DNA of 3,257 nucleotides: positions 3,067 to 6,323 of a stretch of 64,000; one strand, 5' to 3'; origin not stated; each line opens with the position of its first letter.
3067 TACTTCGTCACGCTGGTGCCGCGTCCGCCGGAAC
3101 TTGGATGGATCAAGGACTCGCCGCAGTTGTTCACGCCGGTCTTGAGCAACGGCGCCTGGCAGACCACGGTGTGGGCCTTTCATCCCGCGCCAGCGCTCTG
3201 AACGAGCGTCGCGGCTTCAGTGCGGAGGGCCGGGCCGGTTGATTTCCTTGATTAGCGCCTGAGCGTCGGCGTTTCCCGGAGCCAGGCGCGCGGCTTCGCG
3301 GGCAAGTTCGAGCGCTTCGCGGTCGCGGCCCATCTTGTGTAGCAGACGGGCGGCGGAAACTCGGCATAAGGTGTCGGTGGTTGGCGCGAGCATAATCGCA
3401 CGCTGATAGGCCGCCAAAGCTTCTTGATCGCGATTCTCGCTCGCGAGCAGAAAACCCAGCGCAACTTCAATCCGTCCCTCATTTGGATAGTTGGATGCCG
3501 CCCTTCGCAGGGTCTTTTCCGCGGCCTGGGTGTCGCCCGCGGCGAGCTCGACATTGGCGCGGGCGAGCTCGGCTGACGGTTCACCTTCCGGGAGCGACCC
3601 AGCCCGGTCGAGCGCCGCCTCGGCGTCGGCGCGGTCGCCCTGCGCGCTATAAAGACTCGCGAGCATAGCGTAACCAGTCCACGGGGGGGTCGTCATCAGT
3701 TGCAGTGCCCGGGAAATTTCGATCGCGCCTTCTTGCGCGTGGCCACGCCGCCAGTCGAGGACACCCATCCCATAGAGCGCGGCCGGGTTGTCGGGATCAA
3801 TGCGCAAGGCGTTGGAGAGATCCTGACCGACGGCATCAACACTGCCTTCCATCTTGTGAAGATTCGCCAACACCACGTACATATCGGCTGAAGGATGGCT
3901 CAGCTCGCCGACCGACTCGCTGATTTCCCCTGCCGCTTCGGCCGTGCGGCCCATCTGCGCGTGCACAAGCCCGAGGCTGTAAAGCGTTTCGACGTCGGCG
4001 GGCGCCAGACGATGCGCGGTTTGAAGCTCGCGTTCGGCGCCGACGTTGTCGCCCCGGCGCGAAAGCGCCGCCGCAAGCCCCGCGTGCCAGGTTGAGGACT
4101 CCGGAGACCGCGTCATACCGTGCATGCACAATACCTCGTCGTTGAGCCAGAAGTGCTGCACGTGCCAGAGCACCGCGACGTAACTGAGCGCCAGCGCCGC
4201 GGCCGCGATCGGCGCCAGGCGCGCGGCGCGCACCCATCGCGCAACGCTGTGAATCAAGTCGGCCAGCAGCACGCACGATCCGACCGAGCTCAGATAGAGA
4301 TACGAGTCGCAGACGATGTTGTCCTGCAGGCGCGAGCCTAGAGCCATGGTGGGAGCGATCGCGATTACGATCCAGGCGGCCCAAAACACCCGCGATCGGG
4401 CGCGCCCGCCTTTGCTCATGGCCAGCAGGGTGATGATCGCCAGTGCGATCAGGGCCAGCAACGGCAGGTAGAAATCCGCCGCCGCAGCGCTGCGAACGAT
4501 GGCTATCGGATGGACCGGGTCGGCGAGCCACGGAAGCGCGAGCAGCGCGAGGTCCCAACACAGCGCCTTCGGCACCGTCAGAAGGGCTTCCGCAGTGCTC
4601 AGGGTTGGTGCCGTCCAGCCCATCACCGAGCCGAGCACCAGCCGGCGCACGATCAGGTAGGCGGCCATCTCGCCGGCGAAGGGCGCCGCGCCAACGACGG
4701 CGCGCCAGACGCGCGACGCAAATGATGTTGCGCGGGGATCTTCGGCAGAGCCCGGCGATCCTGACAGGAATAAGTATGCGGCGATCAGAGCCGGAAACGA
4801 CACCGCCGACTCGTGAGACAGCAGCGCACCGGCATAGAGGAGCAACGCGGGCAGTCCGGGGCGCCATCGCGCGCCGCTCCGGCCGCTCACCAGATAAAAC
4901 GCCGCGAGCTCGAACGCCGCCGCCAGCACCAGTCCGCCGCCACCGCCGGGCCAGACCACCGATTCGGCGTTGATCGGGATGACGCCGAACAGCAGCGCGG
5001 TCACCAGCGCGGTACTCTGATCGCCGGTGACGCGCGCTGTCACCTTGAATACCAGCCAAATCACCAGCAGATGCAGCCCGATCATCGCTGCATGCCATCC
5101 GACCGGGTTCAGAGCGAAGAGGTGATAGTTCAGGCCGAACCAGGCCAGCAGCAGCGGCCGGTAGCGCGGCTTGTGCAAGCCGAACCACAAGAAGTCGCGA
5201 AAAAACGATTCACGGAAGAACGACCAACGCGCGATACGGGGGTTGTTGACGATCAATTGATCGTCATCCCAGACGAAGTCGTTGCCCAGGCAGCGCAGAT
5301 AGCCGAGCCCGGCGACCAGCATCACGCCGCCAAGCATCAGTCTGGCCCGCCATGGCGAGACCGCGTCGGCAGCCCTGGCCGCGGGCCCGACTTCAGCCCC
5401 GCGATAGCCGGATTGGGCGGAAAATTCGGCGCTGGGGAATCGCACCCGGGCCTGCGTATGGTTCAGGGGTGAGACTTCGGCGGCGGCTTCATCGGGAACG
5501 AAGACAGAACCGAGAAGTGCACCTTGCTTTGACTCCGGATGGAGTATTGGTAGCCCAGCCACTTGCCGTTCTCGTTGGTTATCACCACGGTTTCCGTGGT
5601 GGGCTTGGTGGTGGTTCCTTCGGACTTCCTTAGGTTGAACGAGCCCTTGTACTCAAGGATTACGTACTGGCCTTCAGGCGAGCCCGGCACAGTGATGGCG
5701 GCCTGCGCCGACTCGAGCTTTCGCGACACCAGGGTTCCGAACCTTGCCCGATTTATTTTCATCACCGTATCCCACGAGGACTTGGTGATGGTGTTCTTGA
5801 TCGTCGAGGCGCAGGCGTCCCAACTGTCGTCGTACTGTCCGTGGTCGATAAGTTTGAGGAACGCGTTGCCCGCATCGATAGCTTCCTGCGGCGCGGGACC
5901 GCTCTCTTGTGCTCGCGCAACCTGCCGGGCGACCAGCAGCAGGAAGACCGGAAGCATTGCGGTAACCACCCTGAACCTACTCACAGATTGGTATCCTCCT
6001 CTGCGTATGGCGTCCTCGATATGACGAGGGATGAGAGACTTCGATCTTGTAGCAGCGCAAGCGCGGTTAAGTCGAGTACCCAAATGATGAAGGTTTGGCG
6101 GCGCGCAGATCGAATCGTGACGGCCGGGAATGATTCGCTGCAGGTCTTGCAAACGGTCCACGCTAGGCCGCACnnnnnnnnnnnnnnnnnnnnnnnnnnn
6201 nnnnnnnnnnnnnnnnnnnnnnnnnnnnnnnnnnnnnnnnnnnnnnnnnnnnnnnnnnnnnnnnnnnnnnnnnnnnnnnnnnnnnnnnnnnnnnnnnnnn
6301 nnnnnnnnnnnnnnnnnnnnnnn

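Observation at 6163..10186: fcl flanked by two reciprocal GT2-methyltransferase fusions (MT-GT2 and GT2-MT) in one operon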

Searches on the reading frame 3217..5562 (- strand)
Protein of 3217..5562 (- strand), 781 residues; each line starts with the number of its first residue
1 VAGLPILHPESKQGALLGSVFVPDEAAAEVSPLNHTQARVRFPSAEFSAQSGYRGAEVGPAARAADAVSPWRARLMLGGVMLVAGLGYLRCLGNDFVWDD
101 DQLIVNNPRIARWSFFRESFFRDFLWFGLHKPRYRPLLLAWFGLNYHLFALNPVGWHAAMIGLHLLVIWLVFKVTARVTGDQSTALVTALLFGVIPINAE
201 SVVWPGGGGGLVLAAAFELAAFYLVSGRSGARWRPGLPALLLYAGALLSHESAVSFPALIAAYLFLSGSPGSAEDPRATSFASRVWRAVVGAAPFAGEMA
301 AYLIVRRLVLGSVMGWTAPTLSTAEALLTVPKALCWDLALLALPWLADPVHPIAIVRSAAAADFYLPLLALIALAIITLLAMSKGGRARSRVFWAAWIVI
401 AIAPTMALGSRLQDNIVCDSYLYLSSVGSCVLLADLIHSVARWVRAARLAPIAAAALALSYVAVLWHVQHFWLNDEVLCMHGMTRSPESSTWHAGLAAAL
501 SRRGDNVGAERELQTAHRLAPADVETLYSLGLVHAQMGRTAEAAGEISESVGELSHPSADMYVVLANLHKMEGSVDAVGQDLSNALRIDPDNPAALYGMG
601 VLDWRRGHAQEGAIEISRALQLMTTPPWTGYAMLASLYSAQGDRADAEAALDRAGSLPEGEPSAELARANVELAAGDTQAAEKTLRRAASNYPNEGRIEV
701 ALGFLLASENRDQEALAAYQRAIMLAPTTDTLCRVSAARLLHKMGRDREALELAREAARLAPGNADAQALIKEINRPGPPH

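Call 6: search_protein_families(library=pfam, proteins=[window:3217-5562:-], max_evalue=0.01)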
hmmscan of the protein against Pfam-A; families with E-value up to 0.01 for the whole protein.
window:3217-5562:- (781 aa): 19 families
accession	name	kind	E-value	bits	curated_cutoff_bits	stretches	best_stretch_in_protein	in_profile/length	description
PF07719.23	TPR_2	-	2.5e-19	68.2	27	1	701-728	6-33/34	Tetratricopeptide repeat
PF13428.12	TPR_14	-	2.3e-16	59.1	23.5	1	664-703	3-42/44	Tetratricopeptide repeat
PF13414.12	TPR_11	-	1.5e-13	50.7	26.8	1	581-602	16-37/42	TPR repeat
PF14559.12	TPR_19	-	1.6e-13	51.2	25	1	673-727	2-56/68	Tetratricopeptide repeat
PF00515.34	TPR_1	-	2.3e-12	46.6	27.8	0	702-728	7-33/34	Tetratricopeptide repeat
PF13181.12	TPR_8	-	9.2e-12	44.6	25.7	0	631-654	4-27/34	Tetratricopeptide repeat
PF13424.12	TPR_12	-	4.3e-07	30.5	30.1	0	490-543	4-64/77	Tetratricopeptide repeat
PF23914.1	TPR_CcmH_CycH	-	2.8e-06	27.7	42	1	628-730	50-155/158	Cytochrome c-type biogenesis protein H TPR domain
PF13429.12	TPR_15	-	3.5e-06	27.1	26.2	1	639-763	121-246/280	Tetratricopeptide repeat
PF13176.12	TPR_7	-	5.9e-06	26.4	27.9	0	632-657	3-30/36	Tetratricopeptide repeat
PF13432.12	TPR_16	-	4.2e-05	24.4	32.7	1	666-725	1-60/65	Tetratricopeptide repeat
PF13371.12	TPR_9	-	4.2e-05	23.9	35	0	500-545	5-50/73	Tetratricopeptide repeat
PF13431.12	TPR_17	-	4.9e-05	23.7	24.4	0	584-601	4-21/34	Tetratricopeptide repeat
PF09976.15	TPR_21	-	5.5e-05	23.4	25.5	1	619-724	62-174/193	Tetratricopeptide repeat-like domain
PF17874.7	TPR_MalT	-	0.00025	20.9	45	1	599-690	135-230/336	MalT-like TPR region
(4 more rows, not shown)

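Call 7: search_protein_families(library=ncbifam, proteins=[window:3217-5562:-], max_evalue=0.01)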
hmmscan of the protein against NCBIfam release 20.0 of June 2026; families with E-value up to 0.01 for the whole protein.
window:3217-5562:- (781 aa): 16 families
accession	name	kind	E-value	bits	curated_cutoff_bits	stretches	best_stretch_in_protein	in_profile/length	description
TIGR02917.1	PEP_TPR_lipo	equivalog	1.5e-17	62.8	312.2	1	493-766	570-838/899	XrtA/PEP-CTERM system TPR-repeat protein PrsT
NF040959.1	MamA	equivalog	6e-13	48.7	200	2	498-654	45-199/204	magnetosome protein MamA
TIGR02521.1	type_IV_pilW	equivalog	2.7e-12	46.8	154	2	485-620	60-196/234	type IV pilus biogenesis/stability protein PilW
NF033920.0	C39_PA2778_fam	equivalog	2.1e-10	40.5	150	1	653-762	146-255/255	PA2778 family cysteine peptidase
TIGR02552.1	LcrH_SycD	equivalog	3.9e-10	39.6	104.8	1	579-690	4-114/136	SycD/LcrH family type III secretion system chaperone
NF033762.1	social_mot_Tgl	equivalog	8.4e-09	35.1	225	1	674-753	43-122/252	social motility TPR repeat lipoprotein Tgl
NF007302.0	PRK09782.1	equivalog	4.3e-08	31.6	1223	2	493-601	546-656/990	phage receptor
TIGR03939.1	PGA_TPR_OMP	equivalog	6.4e-07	28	366.65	1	606-764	66-221/800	poly-beta-1,6 N-acetyl-D-glucosamine export porin PgaA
TIGR00540.1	TPR_hemY_coli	hypoth_equivalog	2.5e-06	26.5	142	1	661-757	291-385/385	heme biosynthesis-associated TPR protein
TIGR00990.1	3a0801s09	subfamily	5.2e-05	22.1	757.25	0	504-622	345-462/615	mitochondrial import receptor subunit TOM70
NF008520.0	PRK11447.1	equivalog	0.00013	19.9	858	0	670-730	277-337/1157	cellulose synthase complex outer membrane protein BcsC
NF033758.1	gliding_GltE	equivalog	0.0004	19.5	225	0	638-757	232-351/411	adventurous gliding motility TPR repeat lipoprotein GltE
NF008755.0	PRK11788.1-3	equivalog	0.0006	19.3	430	0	669-759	187-277/388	lipopolysaccharide assembly protein LapB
NF008757.0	PRK11788.1-5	equivalog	0.003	16.8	363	0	634-722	186-275/388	lipopolysaccharide assembly protein LapB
NF047371.1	FlcA_CTERM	equivalog_domain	0.0036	15.8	300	0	573-720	327-497/646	periplasmic flagellar collar protein FlcA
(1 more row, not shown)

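Call 54: search_solved_structures(query=window:3217-5562:-, max_evalue=1)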
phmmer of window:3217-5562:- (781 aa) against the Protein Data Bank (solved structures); distinct sequences matched with E-value up to 1: 80 (the best 60 are shown).
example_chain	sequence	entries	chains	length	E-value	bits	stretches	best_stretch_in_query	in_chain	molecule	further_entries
9qhb_A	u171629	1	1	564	9.9e-27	97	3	487-767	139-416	Engineered tetratricopeptide repeat protein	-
8bu0_A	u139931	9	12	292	6.5e-15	57.9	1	491-768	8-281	Consensus tetratricopeptide repeat protein | Crystal structure of an 8-repeat consensus TPR superhelix with Zinc. | Monomer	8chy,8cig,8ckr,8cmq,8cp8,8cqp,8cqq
9qhc_A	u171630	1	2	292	1.7e-13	53.3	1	491-768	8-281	Engineered tetratricopeptide repeat protein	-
7ntf_A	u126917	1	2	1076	5.5e-11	44.9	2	560-776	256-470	Isoform 1 of UDP-N-acetylglucosamine--peptide N-acetylglucosaminyltransferase 110 kDa subu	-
7yeh_B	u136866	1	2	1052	4.7e-10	41.9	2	502-767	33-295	UDP-N-acetylglucosamine--peptide N-acetylglucosaminyltransferase 110 kDa subunit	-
7yea_A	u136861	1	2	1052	5e-10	41.8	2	560-776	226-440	UDP-N-acetylglucosamine--peptide N-acetylglucosaminyltransferase 110 kDa subunit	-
6xt9_D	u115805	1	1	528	5.5e-10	41.6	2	505-611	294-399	Bardet-Biedl syndrome 4 protein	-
1w3b_A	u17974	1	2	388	8.3e-10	41.1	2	502-767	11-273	UDP-N-ACETYLGLUCOSAMINE--PEPTIDE N-ACETYLGLUCOSAMINYLTRANSFERASE 110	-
6eou_A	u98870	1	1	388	1.2e-09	40.5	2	502-767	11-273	UDP-N-acetylglucosamine--peptide N-acetylglucosaminyltransferase 110 kDa subunit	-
6vbu_4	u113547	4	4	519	2.1e-08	36.4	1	507-613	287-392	Bardet-Biedl syndrome 4 protein homolog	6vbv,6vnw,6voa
8ch0_A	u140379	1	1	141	1.3e-06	30.5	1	491-622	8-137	Consensus tetratricopeptide repeat protein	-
2fo7_A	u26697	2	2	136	1.8e-06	30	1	492-622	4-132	SYNTHETIC CONSENSUS TPR PROTEIN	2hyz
7obi_A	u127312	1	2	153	8.7e-06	27.8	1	500-622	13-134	CTPR-rv4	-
7y4i_A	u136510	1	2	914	1.1e-05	27.4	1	509-678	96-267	Probable UDP-N-acetylglucosamine--peptide N-acetylglucosaminyltransferase SPINDLY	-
8dtf_A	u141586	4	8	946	1.3e-05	27.2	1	509-678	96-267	Probable UDP-N-acetylglucosamine--peptide N-acetylglucosaminyltransferase SPINDLY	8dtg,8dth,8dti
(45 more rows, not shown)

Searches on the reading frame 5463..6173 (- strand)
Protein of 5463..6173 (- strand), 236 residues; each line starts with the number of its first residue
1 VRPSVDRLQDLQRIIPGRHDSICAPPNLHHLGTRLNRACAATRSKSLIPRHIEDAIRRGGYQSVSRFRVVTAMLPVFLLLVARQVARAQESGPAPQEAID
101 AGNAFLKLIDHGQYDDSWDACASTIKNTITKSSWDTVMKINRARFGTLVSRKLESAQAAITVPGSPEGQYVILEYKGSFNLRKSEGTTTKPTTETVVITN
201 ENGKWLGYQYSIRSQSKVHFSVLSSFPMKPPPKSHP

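Call 6: search_protein_families(library=pfam, proteins=[window:5463-6173:-], max_evalue=0.01)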
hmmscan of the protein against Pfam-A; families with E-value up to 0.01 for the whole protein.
window:5463-6173:- (236 aa): 2 families
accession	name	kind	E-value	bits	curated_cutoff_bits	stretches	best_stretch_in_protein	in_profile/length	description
PF13211.12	DUF4019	-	3.6e-21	76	26.5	1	102-205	2-99/104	Protein of unknown function (DUF4019)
PF13026.12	DUF3887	-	0.0012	19.9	31.8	1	105-182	4-74/91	Protein of unknown function (DUF3887)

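Call 7: search_protein_families(library=ncbifam, proteins=[window:5463-6173:-], max_evalue=0.01)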
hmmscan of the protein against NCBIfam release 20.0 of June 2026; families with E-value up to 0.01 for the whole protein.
window:5463-6173:- (236 aa): 0 families
